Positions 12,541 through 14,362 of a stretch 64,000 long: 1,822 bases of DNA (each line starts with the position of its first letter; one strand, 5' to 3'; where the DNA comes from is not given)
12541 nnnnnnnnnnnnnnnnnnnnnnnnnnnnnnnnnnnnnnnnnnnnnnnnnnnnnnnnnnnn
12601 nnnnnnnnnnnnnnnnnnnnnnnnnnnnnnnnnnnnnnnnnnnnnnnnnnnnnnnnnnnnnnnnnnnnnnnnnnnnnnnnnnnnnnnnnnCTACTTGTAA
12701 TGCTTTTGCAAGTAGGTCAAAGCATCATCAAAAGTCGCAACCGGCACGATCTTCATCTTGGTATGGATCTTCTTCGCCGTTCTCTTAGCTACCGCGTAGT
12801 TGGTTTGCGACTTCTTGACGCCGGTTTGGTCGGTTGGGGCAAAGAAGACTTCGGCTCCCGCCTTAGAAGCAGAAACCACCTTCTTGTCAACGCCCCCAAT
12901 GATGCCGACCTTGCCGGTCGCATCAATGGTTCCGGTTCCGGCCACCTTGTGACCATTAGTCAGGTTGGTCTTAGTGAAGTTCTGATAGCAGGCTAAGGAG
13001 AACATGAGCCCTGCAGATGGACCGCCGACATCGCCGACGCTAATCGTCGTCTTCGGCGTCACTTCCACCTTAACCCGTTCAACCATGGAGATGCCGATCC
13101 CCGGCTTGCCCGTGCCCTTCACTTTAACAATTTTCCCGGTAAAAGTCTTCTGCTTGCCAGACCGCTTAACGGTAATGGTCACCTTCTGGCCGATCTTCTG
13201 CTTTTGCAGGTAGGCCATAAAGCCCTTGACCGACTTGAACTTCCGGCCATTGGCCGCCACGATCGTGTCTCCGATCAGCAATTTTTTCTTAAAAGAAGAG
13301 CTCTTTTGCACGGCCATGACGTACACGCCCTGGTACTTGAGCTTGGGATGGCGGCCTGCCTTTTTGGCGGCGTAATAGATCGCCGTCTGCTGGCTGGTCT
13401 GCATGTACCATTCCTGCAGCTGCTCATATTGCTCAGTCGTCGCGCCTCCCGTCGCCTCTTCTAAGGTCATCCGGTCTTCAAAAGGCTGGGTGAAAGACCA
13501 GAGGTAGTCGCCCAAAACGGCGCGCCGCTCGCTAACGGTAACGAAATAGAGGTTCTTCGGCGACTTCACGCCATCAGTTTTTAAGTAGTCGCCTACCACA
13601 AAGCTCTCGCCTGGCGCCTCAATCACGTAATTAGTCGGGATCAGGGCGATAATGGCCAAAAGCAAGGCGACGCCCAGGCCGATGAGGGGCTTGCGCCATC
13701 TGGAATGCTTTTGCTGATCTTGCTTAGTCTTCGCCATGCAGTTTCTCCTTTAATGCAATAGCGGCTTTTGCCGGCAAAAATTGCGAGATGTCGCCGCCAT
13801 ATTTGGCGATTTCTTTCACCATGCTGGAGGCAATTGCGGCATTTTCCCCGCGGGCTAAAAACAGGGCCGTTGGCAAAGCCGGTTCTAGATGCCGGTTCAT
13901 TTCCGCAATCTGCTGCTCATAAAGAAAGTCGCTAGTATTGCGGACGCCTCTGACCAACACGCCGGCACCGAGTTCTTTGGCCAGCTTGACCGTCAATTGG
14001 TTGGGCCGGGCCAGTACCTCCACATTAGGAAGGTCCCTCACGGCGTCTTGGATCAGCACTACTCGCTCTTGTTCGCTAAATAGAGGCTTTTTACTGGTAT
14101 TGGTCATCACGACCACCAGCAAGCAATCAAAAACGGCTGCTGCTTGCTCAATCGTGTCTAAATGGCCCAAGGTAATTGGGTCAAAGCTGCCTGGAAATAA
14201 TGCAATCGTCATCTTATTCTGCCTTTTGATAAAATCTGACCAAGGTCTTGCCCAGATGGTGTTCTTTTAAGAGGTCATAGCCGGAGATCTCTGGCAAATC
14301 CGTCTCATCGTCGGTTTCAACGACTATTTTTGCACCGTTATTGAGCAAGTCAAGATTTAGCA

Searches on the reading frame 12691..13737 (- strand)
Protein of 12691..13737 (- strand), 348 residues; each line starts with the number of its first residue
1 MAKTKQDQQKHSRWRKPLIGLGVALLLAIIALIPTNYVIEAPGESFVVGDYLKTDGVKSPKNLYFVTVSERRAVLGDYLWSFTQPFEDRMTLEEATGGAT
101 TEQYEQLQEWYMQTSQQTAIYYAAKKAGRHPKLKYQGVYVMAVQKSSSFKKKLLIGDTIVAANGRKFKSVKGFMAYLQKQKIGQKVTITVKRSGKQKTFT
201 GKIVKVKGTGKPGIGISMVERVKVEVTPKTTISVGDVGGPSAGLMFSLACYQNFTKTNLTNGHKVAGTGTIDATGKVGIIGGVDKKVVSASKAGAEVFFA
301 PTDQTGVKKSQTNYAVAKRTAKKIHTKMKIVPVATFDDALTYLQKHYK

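Call 7: search_protein_families(library=pfam, proteins=[window:12691-13737:-])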
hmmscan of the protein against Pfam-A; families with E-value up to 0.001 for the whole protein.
window:12691-13737:- (348 aa): 4 families
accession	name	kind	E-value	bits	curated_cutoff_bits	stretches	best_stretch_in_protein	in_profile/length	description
PF13180.12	PDZ_2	-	1.5e-14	54.5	27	1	133-200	9-77/80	PDZ domain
PF05362.19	Lon_C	-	2.4e-08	34.2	21.1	1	238-341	108-200/205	Lon protease (S16) C-terminal proteolytic domain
PF00595.29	PDZ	-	0.00013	22.7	23.2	1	135-190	24-80/81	PDZ domain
PF17820.7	PDZ_6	-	0.00035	20.7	27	1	140-192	2-54/54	PDZ domain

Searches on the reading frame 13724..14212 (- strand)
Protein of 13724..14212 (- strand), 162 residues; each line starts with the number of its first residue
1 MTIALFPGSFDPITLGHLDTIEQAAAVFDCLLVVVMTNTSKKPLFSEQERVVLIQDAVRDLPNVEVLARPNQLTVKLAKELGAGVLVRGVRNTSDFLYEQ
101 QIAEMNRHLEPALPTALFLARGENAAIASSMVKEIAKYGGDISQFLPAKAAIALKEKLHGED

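Call 7: search_protein_families(library=pfam, proteins=[window:13724-14212:-])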
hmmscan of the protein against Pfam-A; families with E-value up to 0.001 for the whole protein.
window:13724-14212:- (162 aa): 2 families
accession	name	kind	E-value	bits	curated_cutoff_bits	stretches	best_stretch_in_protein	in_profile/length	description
PF01467.32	CTP_transf_like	-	1.7e-21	77.3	21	1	5-134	1-132/133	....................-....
PF08218.17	Citrate_ly_lig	-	1.8e-06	28.2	20.9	1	11-68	9-64/182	Citrate lyase ligase C-terminal domain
